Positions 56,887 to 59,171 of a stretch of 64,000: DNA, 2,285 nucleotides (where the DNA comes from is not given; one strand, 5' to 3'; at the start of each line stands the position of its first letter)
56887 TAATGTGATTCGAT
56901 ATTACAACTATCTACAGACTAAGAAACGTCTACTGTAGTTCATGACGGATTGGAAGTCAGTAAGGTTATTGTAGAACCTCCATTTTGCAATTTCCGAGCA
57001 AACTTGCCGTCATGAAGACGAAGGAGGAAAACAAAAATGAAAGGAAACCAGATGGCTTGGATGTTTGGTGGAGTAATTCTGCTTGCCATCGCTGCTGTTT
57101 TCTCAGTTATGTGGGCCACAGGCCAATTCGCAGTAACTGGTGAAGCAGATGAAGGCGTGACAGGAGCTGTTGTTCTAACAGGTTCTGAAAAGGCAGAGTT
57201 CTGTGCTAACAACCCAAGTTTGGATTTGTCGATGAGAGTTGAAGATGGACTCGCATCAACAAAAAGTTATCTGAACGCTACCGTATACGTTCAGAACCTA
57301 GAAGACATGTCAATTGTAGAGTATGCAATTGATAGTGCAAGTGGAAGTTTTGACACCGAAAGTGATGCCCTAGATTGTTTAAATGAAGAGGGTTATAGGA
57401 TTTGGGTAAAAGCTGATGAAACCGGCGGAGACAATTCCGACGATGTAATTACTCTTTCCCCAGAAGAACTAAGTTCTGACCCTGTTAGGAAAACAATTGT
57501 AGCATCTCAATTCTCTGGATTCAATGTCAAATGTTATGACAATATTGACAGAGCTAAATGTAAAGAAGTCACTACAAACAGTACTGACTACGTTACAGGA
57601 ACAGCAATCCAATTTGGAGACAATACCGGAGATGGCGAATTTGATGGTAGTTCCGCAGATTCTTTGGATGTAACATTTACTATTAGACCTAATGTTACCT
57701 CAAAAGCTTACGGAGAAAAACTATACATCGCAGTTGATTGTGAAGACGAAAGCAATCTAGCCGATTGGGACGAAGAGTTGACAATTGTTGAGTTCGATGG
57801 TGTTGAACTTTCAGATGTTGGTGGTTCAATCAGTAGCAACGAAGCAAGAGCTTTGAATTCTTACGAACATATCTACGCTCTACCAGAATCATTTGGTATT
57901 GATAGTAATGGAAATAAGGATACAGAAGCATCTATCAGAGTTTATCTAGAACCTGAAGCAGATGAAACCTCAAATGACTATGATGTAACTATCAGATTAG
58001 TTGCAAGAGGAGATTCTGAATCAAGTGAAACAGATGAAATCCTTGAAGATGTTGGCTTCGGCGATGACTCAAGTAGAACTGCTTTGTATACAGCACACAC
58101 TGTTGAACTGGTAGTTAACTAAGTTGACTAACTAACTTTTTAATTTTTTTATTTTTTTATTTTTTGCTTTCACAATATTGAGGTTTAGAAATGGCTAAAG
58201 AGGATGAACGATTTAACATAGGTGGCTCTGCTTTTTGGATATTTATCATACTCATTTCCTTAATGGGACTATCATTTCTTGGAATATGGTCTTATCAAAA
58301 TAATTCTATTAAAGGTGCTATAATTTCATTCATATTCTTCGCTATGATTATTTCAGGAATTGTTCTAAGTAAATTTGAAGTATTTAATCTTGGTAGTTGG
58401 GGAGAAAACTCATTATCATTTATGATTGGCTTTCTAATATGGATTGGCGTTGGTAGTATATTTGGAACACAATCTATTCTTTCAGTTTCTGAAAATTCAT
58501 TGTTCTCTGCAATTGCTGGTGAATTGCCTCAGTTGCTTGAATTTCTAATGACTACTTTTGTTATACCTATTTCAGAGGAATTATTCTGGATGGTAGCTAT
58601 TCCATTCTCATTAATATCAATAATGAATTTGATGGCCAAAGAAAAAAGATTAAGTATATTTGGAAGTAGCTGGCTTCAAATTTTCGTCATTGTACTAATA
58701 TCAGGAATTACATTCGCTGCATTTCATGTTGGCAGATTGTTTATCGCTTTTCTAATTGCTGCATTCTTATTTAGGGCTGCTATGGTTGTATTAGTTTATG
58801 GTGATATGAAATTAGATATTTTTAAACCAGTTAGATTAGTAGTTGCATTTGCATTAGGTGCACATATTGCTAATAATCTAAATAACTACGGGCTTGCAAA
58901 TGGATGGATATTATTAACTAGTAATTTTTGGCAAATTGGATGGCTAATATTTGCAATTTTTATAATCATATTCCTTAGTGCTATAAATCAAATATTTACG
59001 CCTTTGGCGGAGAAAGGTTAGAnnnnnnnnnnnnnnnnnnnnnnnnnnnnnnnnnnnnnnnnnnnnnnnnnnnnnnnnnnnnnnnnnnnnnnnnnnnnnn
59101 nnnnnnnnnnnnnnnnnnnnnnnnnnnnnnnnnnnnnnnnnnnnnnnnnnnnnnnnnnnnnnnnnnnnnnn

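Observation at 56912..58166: GC-rich compositional outlier gene with structured leader, consensus SD and oligo-T terminator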

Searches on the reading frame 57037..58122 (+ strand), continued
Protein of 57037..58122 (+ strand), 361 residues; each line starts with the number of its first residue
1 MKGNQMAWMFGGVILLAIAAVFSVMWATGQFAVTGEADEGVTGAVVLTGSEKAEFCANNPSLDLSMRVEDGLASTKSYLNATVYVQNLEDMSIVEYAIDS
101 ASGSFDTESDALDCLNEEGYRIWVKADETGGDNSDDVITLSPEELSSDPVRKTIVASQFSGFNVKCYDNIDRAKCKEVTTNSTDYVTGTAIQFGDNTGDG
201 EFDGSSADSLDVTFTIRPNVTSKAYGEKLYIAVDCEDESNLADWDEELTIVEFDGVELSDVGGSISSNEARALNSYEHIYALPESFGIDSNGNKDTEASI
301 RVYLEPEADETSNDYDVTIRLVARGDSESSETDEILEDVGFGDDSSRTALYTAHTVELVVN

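Call 56: find_encoding_contigs(protein=P0019, flank=10000, max_places=1)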
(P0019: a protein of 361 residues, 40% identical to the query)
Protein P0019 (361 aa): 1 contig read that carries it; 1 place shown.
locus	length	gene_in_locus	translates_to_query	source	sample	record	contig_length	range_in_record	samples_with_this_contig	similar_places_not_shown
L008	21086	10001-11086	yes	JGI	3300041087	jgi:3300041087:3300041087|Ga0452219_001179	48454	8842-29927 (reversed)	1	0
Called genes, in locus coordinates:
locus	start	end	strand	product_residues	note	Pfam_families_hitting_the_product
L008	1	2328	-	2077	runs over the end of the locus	PF13385:Laminin_G_3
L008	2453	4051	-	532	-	-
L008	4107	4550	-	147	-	-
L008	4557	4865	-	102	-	-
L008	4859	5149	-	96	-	-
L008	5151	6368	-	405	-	-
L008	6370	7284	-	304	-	-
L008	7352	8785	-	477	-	-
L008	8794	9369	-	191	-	-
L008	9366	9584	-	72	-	-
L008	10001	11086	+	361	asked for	-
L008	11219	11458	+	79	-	-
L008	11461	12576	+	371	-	-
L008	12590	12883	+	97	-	-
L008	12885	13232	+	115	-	-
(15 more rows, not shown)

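Call 57: find_encoding_contigs(protein=P0005, flank=10000, max_places=1)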
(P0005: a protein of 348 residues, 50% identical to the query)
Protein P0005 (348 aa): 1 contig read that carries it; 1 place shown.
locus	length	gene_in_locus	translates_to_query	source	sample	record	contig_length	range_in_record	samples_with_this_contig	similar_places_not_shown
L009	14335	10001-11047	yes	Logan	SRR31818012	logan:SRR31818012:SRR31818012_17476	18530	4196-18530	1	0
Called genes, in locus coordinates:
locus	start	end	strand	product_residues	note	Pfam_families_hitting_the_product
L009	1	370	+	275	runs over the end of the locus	-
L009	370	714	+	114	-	-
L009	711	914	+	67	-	-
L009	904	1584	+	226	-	-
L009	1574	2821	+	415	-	PF01935:DUF87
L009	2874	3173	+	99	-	-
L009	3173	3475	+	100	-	-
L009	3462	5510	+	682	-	-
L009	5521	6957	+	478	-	-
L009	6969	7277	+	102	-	-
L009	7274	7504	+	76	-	-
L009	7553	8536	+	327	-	PF00589:Phage_integrase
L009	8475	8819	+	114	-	-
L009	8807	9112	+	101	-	-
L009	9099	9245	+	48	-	-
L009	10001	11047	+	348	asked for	-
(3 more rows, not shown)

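Call 58: find_encoding_contigs(protein=P0010, flank=10000, max_places=1)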
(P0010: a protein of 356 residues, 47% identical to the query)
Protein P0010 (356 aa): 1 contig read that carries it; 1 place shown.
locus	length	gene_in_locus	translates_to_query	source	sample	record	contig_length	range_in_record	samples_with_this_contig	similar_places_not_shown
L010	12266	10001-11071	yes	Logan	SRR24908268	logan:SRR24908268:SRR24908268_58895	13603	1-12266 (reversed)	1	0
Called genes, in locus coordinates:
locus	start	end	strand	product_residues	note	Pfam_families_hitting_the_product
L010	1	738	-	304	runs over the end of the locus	-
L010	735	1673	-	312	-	PF13230:GATase_4 (weak), PF13522:GATase_6 (weak)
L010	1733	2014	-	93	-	-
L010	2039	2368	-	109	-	-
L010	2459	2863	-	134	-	-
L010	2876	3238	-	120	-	-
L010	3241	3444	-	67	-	-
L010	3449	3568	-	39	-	-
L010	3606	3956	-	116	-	-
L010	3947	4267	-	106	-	-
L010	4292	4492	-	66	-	PF04070:DUF378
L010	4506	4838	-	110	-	-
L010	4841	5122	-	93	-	-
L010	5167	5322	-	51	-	-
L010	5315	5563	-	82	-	-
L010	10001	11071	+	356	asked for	-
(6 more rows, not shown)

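Call 61: find_encoding_contigs(protein=P0003, flank=5000, max_places=1)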
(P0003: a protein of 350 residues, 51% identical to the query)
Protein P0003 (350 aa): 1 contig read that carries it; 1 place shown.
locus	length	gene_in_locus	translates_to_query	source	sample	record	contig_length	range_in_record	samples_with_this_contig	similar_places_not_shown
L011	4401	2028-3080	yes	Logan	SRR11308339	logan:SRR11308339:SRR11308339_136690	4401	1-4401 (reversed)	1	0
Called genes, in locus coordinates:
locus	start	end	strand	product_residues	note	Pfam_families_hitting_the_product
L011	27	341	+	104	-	-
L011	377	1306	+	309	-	PF00589:Phage_integrase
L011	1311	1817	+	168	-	-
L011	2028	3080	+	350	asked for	-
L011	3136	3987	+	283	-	-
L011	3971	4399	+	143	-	?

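Call 62: find_encoding_contigs(protein=P0006, flank=5000, max_places=1)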
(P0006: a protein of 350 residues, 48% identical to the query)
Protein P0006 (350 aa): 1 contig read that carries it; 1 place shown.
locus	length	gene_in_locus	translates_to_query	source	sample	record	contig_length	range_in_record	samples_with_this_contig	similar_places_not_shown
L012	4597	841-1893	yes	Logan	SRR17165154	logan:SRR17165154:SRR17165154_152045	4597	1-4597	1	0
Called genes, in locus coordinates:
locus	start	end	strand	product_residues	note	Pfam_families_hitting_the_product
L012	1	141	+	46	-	?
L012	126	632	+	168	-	-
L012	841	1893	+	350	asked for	-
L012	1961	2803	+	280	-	-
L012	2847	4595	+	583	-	?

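Call 63: find_encoding_contigs(protein=P0002, flank=5000, max_places=1)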
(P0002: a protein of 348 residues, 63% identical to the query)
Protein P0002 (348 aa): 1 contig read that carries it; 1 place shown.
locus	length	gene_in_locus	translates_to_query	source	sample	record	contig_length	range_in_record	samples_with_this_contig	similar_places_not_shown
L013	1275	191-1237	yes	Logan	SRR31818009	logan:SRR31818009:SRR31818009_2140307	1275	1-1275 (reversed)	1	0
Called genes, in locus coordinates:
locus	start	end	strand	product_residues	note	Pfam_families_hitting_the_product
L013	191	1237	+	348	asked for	-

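Call 71: search_protein_representatives(alignment_id=A1)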
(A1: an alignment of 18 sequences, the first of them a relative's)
Query: 18 sequences, 355 profile positions. Proteins with E-value up to 0.001 (for the whole library): 131; up to 1e-10: 58; up to 1e-30: 30. The best 131 are listed.
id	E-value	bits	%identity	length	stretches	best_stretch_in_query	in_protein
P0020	2.5e-134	464.1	-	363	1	3-354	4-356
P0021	8.8e-122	422.8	-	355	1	1-355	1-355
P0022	2.4e-103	362.2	-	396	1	7-354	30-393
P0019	3.8e-101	355.0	-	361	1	4-354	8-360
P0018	1.2e-100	353.3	-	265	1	1-254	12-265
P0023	8.8e-96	337.3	-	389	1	14-355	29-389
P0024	4.4e-92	325.1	-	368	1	10-351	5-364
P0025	5.2e-89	315.0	-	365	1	6-354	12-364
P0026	2.5e-82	293.1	-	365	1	14-355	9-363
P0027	6.5e-76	271.9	-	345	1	12-352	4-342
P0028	1.1e-75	271.2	-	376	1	4-353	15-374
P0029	6.4e-72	258.8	-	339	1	14-355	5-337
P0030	5.8e-71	255.7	-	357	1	11-354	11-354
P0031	4.5e-64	233.0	-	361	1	10-353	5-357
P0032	8.2e-54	199.3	-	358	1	15-354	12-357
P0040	2.6e-40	154.8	-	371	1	7-353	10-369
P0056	1.3e-21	93.3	-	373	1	15-354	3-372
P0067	7.4e-13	64.5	-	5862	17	173-231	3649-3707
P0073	2.1e-11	59.8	-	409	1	54-351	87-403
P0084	9.4e-09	51.0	-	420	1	52-352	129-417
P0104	8.3e-07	44.6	-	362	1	4-353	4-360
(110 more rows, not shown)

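Call 72: list_cluster_members(proteins=[P0020, P0022, P0023, P0031, P0040, P0056, P0067, P0073, P0084, P0104])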
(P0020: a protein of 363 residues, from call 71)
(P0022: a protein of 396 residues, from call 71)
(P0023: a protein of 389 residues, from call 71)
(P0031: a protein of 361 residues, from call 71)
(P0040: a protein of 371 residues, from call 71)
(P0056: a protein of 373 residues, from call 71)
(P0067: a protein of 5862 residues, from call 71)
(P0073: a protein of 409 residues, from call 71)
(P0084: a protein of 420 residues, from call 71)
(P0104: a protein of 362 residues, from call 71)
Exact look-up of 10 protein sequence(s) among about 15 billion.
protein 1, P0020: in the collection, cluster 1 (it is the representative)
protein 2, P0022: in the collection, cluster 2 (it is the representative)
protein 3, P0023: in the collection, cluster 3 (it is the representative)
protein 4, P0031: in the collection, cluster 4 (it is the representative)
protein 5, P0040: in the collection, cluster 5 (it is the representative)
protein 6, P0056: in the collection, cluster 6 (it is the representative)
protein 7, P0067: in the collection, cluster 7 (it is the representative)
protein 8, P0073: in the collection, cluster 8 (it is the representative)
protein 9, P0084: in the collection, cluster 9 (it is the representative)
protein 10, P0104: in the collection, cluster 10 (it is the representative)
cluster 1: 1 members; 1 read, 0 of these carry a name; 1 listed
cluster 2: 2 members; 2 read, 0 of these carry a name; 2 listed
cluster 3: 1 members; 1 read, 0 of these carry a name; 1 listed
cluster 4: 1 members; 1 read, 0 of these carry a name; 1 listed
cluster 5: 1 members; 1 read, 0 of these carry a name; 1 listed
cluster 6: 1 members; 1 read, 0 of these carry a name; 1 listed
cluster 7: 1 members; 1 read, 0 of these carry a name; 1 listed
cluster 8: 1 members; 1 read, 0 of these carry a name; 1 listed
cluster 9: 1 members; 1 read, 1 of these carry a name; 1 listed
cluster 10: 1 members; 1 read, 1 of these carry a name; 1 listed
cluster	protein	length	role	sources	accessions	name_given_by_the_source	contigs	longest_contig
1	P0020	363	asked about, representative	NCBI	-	-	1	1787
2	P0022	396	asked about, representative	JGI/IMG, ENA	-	-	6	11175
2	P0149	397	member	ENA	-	-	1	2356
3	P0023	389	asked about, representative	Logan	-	-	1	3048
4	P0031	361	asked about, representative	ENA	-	-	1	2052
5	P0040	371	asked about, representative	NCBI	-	-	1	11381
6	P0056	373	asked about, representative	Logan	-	-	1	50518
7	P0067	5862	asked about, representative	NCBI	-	-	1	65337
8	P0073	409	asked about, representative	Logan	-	-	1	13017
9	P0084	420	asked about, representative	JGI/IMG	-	hypothetical protein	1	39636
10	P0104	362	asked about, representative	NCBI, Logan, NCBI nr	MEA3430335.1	MAG: hypothetical protein U9R08_03605 [Nanoarchaeota archaeon] | hypothetical protein [Nanoarchaeota archaeon]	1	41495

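Call 95: fold_search(model_id=the predicted structure, library=pdb)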
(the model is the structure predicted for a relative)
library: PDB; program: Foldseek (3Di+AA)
matches with E <= 10: 1367; with E <= 0.001: 28
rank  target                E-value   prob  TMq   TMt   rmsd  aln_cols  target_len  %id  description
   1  3kpt_B                1.1e-06  1.00  0.28  0.28  10.6       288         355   10  Crystal structure of BcpA, the major pilin subunit of Bacillus cereus (released 2009-11-24)
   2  3hr6                  1.7e-06  1.00  0.38  0.34   7.8       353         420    6  Structure of the Corynebacterium diphtheriae major pilin SpaA points to a modular pilus assembly stabilizing isopeptide  (released 2009-09-15)
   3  3rkp_A                2.6e-06  1.00  0.32  0.33   9.9       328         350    8  Crystal structure of BcpA*(D312A), the major pilin subunit of Bacillus cereus (released 2012-05-30)
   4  3htl                  3.0e-06  1.00  0.38  0.33   7.7       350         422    8  Structure of the Corynebacterium diphtheriae major pilin SpaA points to a modular pilus assembly with stabilizing isopep (released 2009-09-15)
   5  4hss_A                5.2e-06  1.00  0.35  0.31   8.1       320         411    9  Structure of the Full-Length Major Pilin SpaD from Corynebacterium diphtheriae (released 2013-11-13)
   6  9lr7_A                1.0e-05  1.00  0.23  0.22  13.6       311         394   10  Crystal Structure of the Basal pilin EbpB from Enterococcus faecalis. (released 2025-07-16)
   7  4hss_B                1.2e-05  1.00  0.37  0.34   7.6       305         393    8  Structure of the Full-Length Major Pilin SpaD from Corynebacterium diphtheriae (released 2013-11-13)
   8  9uvr_A                1.2e-05  1.00  0.31  0.28   9.7       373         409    9  Crystal structure of SSA1632 from Streptococcus sanguinis (released 2026-01-21)
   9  9vqn                  1.4e-05  1.00  0.27  0.24  11.7       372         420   10  Crystal structure of Se-Met SSA1633 from Streptococcus sanguinis (Phase determination model) (released 2026-01-21)
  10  9uvr_B                1.8e-05  1.00  0.29  0.26  11.7       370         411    9  Crystal structure of SSA1632 from Streptococcus sanguinis (released 2026-01-21)
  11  8wg6                  2.6e-05  1.00  0.30  0.27  11.3       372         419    9  Crystal structure of major pilin PilB from Streptococcus sanguinis - SeMet derivative (released 2025-03-26)
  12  3f84_A                2.9e-05  0.97  0.21  0.23  16.2       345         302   10  Structure of fusion complex of major pilin CfaB and major pilin CfaB of CFA/I pilus from ETEC E. coli (released 2009-08-11)
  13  9uvm                  3.2e-05  0.99  0.25  0.23  11.9       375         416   10  The SeMet pili protein of Streptococcus Sanguinis (released 2026-01-21)
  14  8wgg                  3.8e-05  1.00  0.30  0.28   8.8       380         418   10  Crystal structure of basal pilin PilB from Streptococcus sanguinis (released 2025-03-26)
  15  3f84_B                7.0e-05  0.97  0.24  0.27  16.7       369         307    9  Structure of fusion complex of major pilin CfaB and major pilin CfaB of CFA/I pilus from ETEC E. coli (released 2009-08-11)
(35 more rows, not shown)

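Call 101: find_related_loci(query=A1, collection=metagenome_contigs, flank=4000)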
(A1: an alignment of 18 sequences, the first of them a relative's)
Query A1 (361 aa) in metagenome_contigs; peptide patterns used: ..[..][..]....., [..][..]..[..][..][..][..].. (x = any residue, [..] = any of these).
134 stretches matched a pattern; 6 encode a relative of the query (tblastn E <= 1e-3); 6 distinct loci.
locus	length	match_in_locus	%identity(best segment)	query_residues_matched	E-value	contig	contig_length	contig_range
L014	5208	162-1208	49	2-360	9e-101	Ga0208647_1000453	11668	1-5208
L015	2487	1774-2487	45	12-246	2e-56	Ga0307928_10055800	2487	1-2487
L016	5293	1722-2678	36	32-360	2e-52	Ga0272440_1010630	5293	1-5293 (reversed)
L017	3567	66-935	35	55-348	9e-46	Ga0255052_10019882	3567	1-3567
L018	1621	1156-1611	45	4-162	2e-36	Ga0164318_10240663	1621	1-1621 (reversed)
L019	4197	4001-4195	37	12-74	7e-7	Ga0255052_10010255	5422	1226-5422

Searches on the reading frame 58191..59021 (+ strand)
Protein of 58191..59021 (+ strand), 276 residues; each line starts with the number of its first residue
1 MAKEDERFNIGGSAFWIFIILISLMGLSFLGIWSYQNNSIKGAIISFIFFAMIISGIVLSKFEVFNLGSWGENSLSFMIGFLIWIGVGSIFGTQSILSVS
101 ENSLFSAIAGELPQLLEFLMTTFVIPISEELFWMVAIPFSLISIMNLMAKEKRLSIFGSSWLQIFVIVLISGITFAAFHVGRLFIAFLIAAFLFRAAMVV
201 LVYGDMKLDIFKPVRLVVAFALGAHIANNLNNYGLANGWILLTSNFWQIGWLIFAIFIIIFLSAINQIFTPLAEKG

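Call 8: search_protein_families(library=pfam, proteins=[window:58191-59021:+], max_evalue=0.01)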
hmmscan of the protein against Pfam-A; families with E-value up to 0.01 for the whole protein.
window:58191-59021:+ (276 aa): 0 families

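Call 9: search_protein_families(library=phrogs, proteins=[window:58191-59021:+], max_evalue=0.01)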
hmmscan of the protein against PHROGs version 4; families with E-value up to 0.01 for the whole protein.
window:58191-59021:+ (276 aa): 0 families

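Call 50: search_protein_families(library=pfam, proteins=[window:58191-59018:+], max_evalue=10)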
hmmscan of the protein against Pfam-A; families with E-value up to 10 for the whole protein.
window:58191-59018:+ (276 aa): 0 families

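Call 87: search_solved_structures(query=A8, max_evalue=10, show_alignments=2)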
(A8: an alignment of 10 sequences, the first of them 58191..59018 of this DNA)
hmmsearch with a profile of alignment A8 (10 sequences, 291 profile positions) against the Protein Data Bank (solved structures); distinct sequences matched with E-value up to 10: 6.
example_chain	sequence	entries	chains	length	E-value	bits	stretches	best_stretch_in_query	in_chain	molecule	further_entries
2q68_A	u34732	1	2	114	0.055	15.9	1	133-201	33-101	Potassium channel protein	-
3e83_A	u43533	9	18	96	0.11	14.8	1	133-201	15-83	Potassium channel protein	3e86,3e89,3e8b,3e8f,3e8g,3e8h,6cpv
7oph_A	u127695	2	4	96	0.13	14.7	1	133-201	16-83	Potassium channel protein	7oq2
4zbm_A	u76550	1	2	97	0.13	14.6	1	133-201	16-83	Potassium channel protein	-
3t2m_A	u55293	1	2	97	0.14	14.5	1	133-201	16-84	Potassium channel protein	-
3k06_A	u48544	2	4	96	0.14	14.5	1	133-201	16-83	Potassium channel protein NaK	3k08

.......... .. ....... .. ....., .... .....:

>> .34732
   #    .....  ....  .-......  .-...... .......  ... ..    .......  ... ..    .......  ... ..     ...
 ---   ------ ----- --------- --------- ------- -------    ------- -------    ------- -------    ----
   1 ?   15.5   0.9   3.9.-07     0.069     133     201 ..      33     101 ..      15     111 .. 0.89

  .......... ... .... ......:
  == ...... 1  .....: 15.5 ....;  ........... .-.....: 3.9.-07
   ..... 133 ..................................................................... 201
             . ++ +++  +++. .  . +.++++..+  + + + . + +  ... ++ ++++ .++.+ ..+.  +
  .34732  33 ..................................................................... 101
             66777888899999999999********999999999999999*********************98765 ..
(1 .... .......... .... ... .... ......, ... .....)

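Call 93: predict_structure(protein=window:58191-59018:+)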
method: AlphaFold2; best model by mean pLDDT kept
length: 276 residues; sequences in the alignment: 1
mean_pLDDT: 55.4   pTM: 0.25
mean pLDDT of the five models: 55.4, 45.3, 44.9, 44.2, 39.0
residues with pLDDT >= 90: 0; 70-90: 25; 50-70: 167; < 50: 84
segments of 3 or more residues with pLDDT < 50: 1-9, 58-108, 122-127, 234-242
pLDDT, mean of each block of 10 residues (from residue 1): 46 63 63 55 54 51 40 43 41 39 47 50 45 54 55 58 59 55 59 66 58 63 62 49 53 78 82 69
secondary structure, 60 per line:
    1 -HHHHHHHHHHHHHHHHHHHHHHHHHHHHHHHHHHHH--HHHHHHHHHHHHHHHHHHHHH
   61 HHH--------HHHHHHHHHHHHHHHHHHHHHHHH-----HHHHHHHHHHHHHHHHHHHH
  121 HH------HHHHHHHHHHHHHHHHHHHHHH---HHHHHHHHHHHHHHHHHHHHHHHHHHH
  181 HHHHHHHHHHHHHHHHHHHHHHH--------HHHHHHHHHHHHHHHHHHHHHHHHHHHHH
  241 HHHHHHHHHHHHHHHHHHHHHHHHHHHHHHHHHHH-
elements in order: H2-37 H40-63 H72-95 H101-122 H129-150 H154-203 H212-275
